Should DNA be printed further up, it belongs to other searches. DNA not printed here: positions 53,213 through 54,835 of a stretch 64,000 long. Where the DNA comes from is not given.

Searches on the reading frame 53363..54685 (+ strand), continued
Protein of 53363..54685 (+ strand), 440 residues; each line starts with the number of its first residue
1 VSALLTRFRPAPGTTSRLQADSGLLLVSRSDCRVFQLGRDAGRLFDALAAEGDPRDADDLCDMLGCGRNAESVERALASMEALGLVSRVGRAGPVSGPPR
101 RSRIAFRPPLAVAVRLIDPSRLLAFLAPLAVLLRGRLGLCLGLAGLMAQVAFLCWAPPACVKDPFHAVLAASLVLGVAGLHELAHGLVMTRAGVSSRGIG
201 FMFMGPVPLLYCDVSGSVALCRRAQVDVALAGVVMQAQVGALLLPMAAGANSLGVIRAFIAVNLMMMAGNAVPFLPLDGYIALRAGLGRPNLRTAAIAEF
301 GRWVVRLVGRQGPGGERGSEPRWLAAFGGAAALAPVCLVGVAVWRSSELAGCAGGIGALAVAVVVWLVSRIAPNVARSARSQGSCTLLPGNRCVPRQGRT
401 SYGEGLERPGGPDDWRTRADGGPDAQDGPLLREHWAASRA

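Call 90: search_dna_similar(query=window:53363-54685:+, collection=plasmids, mode=protein, max_evalue=0.00001, max_rows=15)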
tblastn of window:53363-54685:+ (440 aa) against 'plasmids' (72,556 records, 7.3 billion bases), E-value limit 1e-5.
Records with a match: 12; places in all: 12; records where one place covers at least 80% of the query: 0.
Best place of each record, by identity: <60% 12.
By first word of the organism name: Streptomyces 7; Cupriavidus 2; Actinomyces 1; Pseudosulfitobacter 1; Chondrinema 1.
By predicted mobility (MOB-suite, as given by PLSDB): non-mobilizable 10; mobilizable 2.
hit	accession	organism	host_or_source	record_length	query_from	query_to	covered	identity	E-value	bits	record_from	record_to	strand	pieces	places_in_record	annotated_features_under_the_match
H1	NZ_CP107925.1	Streptomyces sp. NBC_00435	-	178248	26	308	64%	31.2%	1e-9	68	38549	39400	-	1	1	mpaP: daptide biosynthesis intramembrane metalloprotease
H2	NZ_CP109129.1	Streptomyces virginiae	-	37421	181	343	37%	36.1%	4e-9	66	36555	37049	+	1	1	none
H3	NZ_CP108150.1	Streptomyces virginiae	-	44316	181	343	37%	36.1%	5e-9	66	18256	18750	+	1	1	mpaP: daptide biosynthesis intramembrane metalloprotease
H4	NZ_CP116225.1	Actinomyces oris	Homo sapiens,Cell culture,oral cavity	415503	181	343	37%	35.7%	1e-9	69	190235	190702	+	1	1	hypothetical protein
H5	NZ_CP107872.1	Streptomyces virginiae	-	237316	181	343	37%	35.5%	7e-9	66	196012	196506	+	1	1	mpaP: daptide biosynthesis intramembrane metalloprotease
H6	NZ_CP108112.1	Streptomyces virginiae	-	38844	181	343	37%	35.5%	7e-9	66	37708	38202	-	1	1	mpaP: daptide biosynthesis intramembrane metalloprotease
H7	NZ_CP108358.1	Streptomyces sp. NBC_01351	-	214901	181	343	37%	32.3%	4e-6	57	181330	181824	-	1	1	mpaP: daptide biosynthesis intramembrane metalloprotease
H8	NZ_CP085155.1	Pseudosulfitobacter sp. DSM 107133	cell culture,Seawater from the North ...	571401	181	321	32%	31.1%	4e-7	61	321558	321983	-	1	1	site-2 protease family protein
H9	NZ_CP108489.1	Streptomyces sp. NBC_01244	-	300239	181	308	29%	34.1%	3e-8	64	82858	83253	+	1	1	mpaP: daptide biosynthesis intramembrane metalloprotease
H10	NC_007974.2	Cupriavidus metallidurans CH34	-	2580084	181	296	26%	33.9%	1e-5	56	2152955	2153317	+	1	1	none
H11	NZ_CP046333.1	Cupriavidus metallidurans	sedimentation pond in a zinc factory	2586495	181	296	26%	33.9%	1e-5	56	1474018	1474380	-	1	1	none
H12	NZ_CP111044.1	Chondrinema litorale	Seaweed,red alga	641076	181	293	26%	29.3%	5e-6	57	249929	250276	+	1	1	M50 family metallopeptidase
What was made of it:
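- Tried and rejected: Plasmid tblastn found only mpaP-type genes (call 90).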

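Call 91: search_protein_representatives(alignment_id=A5)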
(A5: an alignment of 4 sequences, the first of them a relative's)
Query: 4 sequences, 402 profile positions. Proteins with E-value up to 0.001 (for the whole library): 9860; up to 1e-10: 5134; up to 1e-30: 197. The best 150 are listed.
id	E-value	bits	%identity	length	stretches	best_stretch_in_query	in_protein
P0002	1.7e-181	619.8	-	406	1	1-402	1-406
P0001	3.7e-177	605.5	-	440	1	2-402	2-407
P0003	1.2e-176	603.9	-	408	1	4-396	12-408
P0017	2.4e-168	576.5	-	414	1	3-393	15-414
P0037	4.4e-120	417.6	-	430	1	3-386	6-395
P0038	3.2e-110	385.1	-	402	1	4-383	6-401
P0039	1.0e-109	383.4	-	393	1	4-374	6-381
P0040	9.5e-108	377.0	-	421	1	5-394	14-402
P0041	6.6e-107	374.2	-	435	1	4-393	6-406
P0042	9.8e-102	357.2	-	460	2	5-317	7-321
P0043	5.3e-99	348.2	-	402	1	6-378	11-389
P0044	3.7e-97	342.1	-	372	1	32-381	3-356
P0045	1.5e-92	326.9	-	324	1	6-312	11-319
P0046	1.2e-89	317.3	-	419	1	11-381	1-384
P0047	4.6e-84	299.0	-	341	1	11-346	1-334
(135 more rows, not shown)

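Call 92: find_encoding_contigs(protein=P0038, flank=6000, max_places=3)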
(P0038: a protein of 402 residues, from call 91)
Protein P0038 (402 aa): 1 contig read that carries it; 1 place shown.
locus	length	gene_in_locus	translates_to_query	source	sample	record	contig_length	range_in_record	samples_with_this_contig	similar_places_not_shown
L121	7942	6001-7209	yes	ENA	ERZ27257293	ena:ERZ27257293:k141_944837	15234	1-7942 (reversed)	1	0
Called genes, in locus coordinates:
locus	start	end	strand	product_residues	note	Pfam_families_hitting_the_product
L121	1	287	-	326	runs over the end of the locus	-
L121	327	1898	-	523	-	-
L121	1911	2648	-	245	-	-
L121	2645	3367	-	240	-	PF02463:SMC_N (faint), PF00005:ABC_tran, PF13401:AAA_22 (weak), PF13304:AAA_21 (weak)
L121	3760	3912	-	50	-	-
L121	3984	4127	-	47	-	-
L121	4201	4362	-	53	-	-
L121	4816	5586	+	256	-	PF00376:MerR, PF13411:MerR_1, PF09278:MerR-DNA-bind (weak)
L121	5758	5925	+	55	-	-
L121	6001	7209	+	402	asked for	-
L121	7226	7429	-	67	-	-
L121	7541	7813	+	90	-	-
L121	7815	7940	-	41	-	?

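Call 93: find_encoding_contigs(protein=P0039, flank=6000, max_places=2)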
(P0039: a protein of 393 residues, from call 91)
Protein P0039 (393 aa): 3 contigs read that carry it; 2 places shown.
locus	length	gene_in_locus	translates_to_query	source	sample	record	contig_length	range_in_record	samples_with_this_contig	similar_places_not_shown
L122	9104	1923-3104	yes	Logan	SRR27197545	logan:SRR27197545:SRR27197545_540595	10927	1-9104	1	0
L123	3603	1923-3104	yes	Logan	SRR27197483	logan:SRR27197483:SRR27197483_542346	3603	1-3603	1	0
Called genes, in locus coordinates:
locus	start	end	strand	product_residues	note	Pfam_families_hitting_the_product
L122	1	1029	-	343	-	?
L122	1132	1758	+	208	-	PF03352:Adenine_glyco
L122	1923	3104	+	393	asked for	-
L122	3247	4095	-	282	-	PF00376:MerR, PF13411:MerR_1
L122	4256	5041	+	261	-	PF00376:MerR, PF13411:MerR_1, PF09278:MerR-DNA-bind (weak)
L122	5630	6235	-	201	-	PF08534:Redoxin, PF00578:AhpC-TSA, PF13098:Thioredoxin_2 (weak)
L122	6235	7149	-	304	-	PF01578:Cytochrom_C_asm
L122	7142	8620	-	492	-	PF05140:ResB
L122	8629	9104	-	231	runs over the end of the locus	PF02683:DsbD_TM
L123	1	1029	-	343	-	?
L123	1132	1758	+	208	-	PF03352:Adenine_glyco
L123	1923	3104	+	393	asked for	-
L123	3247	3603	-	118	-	?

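Call 94: find_encoding_contigs(protein=P0040, flank=6000, max_places=2)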
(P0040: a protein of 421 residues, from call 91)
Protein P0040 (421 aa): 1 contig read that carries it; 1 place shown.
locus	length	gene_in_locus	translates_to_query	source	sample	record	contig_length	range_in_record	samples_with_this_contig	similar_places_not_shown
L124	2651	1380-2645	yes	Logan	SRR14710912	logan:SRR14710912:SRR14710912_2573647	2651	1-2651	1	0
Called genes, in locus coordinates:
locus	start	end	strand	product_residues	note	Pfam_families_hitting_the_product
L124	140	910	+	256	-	PF00376:MerR, PF13411:MerR_1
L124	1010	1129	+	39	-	-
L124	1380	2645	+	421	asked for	-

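Call 95: find_encoding_contigs(protein=P0041, flank=6000, max_places=2)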
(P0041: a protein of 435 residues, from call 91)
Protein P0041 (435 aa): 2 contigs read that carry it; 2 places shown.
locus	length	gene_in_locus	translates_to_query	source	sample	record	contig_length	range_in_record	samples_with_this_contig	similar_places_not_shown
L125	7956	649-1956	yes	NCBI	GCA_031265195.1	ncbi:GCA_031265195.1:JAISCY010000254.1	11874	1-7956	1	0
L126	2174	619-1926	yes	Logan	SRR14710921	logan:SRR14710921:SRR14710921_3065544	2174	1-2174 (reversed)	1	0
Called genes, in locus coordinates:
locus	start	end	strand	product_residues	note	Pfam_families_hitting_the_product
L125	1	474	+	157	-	?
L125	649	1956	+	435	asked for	-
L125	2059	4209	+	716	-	PF00082:Peptidase_S8, PF05345:He_PIG (weak)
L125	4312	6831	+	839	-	PF00082:Peptidase_S8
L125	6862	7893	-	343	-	PF01595:CNNM, PF00571:CBS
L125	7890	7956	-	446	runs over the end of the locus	PF01595:CNNM, PF03471:CorC_HlyC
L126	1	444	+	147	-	?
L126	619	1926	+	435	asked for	-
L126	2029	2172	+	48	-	?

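Call 96: find_encoding_contigs(protein=P0043, flank=6000, max_places=2)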
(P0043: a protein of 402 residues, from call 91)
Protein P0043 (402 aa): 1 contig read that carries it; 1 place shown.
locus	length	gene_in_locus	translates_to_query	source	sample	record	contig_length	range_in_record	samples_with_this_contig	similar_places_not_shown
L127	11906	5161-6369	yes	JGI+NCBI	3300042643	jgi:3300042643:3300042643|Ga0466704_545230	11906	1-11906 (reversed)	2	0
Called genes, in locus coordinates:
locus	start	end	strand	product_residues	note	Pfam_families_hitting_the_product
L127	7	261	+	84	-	-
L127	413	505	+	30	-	-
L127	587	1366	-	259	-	-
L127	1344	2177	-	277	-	PF00005:ABC_tran, PF13304:AAA_21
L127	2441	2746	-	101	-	PF13828:DUF4190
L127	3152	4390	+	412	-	PF07690:MFS_1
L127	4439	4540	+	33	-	-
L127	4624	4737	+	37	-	-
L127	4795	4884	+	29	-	-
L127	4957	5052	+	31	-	-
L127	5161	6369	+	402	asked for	-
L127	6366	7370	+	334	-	-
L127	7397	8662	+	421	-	PF00202:Aminotran_3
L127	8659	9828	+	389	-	PF00465:Fe-ADH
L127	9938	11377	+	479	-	-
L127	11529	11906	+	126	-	?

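Call 99: search_protein_families(library=ncbifam, proteins=[L127:5161-6369:+, L127:6366-7370:+, L127:7397-8662:+, L127:8659-9828:+, L127:9938-11377:+, L127:4624-4737:+, L121:6001-7209:+, L121:3984-4127:-, L121:327-1898:-, L121:1911-2648:-], max_evalue=0.001)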
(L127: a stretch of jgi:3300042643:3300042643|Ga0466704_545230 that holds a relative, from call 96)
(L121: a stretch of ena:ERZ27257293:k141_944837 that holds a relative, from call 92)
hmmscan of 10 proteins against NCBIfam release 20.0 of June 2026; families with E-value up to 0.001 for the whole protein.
L127:5161-6369:+ (402 aa): 2 families
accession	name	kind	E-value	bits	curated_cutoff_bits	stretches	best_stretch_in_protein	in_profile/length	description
NF041824.1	daptide_HExxH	equivalog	8e-72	242.5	300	1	32-386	20-373/379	daptide biosynthesis intramembrane metalloprotease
NF058609.1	RiPP_HExxH_LiaK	equivalog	7.6e-10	38.9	225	1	178-303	93-218/246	YydH/LiaK family epipeptide maturation metalloprotease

L127:6366-7370:+ (334 aa): 1 family
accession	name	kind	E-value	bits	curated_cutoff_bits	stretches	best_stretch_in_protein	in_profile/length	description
NF041823.1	daptide_RRE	equivalog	9.1e-43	146.6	150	1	5-292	3-305/331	daptide biosynthesis RiPP recognition protein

L127:7397-8662:+ (421 aa): 68 families (the best 25 are shown)
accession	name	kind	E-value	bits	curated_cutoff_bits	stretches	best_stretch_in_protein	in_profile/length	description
NF041821.1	daptide_amino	equivalog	1.5e-139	465.1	450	1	12-408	4-402/405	daptide-type RiPP biosynthesis aminotransferase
TIGR00508.1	bioA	equivalog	6.9e-54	183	405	1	27-410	19-418/419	adenosylmethionine--8-amino-7-oxononanoate transaminase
NF004624.0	PRK05964.1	equivalog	1.2e-52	178.9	494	1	26-411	31-423/427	adenosylmethionine--8-amino-7-oxononanoate transaminase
NF005683.0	PRK07481.1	subfamily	4.9e-50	170.8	575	2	189-408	217-445/453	hypothetical protein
NF052567.1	OmAmTferAptACaul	equivalog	3.7e-49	167.6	500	1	23-411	20-429/431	omega-aminotransferase AptA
NF005447.0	PRK07036.1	equivalog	2e-45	155.4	618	1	26-407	40-449/468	aminotransferase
TIGR00707.1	argD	subfamily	1.3e-44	152.6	410.05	1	18-410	6-380/381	acetylornithine/succinylornithine family transaminase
NF005682.0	PRK07480.1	subfamily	2.4e-43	148.5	510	1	26-332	40-367/459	aminotransferase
NF002325.0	PRK01278.1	subfamily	4.7e-41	140.7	372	1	18-409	10-385/395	acetylornithine transaminase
NF005102.0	PRK06541.1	equivalog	1.9e-39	135.5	574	2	176-411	207-454/460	aspartate aminotransferase family protein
NF005993.0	PRK08117.1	subfamily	8.3e-38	130.1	574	2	188-411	206-428/433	aspartate aminotransferase family protein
NF004767.0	PRK06105.1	subfamily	1e-37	129.8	517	2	188-411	216-448/460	aminotransferase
NF004426.0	PRK05769.1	equivalog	1.7e-37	129.2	552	2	179-411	213-438/441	acetyl ornithine aminotransferase family protein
NF053554.1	prodigi_MAP_PigE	equivalog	2e-37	129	850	1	26-338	405-712/837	prodigiosin MAP biosynthesis aminotransferase PigE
NF002874.0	PRK03244.1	equivalog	6.6e-37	127.2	457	1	29-411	33-393/399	acetylornithine transaminase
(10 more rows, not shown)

L127:8659-9828:+ (389 aa): 10 families
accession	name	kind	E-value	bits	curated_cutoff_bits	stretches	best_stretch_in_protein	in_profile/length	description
NF041822.1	daptide_DH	equivalog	3.4e-61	207.1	300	1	35-388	4-362/363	daptide-type RiPP biosynthesis dehydogenase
NF010378.0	PRK13805.1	equivalog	2.4e-14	52.2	951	1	63-234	523-691/872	bifunctional acetaldehyde-CoA/alcohol dehydrogenase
NF058672.1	4HyButDHCUPNE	equivalog_domain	8.2e-11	41.7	500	1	60-253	63-244/378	4-hydroxybutyrate dehydrogenase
TIGR03405.1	Phn_Fe-ADH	equivalog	2.4e-10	39.7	423.7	1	61-250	58-240/355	iron-containing alcohol dehydrogenase PsrA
NF053866.1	CholDhdGbsBBac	equivalog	7.6e-09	34.7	550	1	63-214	76-217/392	choline dehydrogenase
NF050025.1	SulfAcetaldRedSarD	equivalog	6.6e-07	28.5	700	1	55-245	58-233/385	sulfoacetaldehyde reductase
NF011998.0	PRK15454.1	equivalog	3e-06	26.2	556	1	83-232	108-239/395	ethanolamine utilization ethanol dehydrogenase EutG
NF041833.1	Fe_ADH_ErcA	equivalog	4.9e-06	25.9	550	1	81-242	87-235/382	alcohol dehydrogenase-like regulatory protein ErcA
TIGR02638.1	lactal_redase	equivalog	7e-06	25.1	523.15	1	78-210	83-204/379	lactaldehyde reductase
NF007911.0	PRK10624.1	equivalog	0.0002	20.4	537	1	81-207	87-202/382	lactaldehyde reductase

L127:9938-11377:+ (479 aa): 2 families
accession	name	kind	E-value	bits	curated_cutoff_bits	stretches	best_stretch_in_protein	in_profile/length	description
NF041824.1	daptide_HExxH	equivalog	1.9e-66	224.8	300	1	13-386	2-374/379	daptide biosynthesis intramembrane metalloprotease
NF058609.1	RiPP_HExxH_LiaK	equivalog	1e-10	41.7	225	1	180-296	98-214/246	YydH/LiaK family epipeptide maturation metalloprotease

L127:4624-4737:+ (37 aa): 0 families

L121:6001-7209:+ (402 aa): 2 families
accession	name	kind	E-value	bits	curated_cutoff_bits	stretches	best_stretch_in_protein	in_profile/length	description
NF041824.1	daptide_HExxH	equivalog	1e-63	215.8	300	1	35-386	26-360/379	daptide biosynthesis intramembrane metalloprotease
NF058609.1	RiPP_HExxH_LiaK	equivalog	2.4e-09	37.2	225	1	174-300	89-215/246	YydH/LiaK family epipeptide maturation metalloprotease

L121:3984-4127:- (47 aa): 1 family
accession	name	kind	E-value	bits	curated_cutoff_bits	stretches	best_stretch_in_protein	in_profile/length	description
NF041805.1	daptide_Mpa1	equivalog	0.00044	19.7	40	0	12-46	12-42/44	MpaA1 family daptide-type RiPP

L121:327-1898:- (523 aa): 2 families
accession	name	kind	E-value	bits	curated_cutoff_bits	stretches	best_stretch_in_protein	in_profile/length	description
NF041824.1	daptide_HExxH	equivalog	1.8e-82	277.5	300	1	12-372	7-373/379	daptide biosynthesis intramembrane metalloprotease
NF058609.1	RiPP_HExxH_LiaK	equivalog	8.2e-08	32.2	225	1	164-284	94-213/246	YydH/LiaK family epipeptide maturation metalloprotease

L121:1911-2648:- (245 aa): 0 families
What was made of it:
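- On Daptide precursor/pathway: They are present in L127, where separate Thr-ending precursors exist (call 99).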
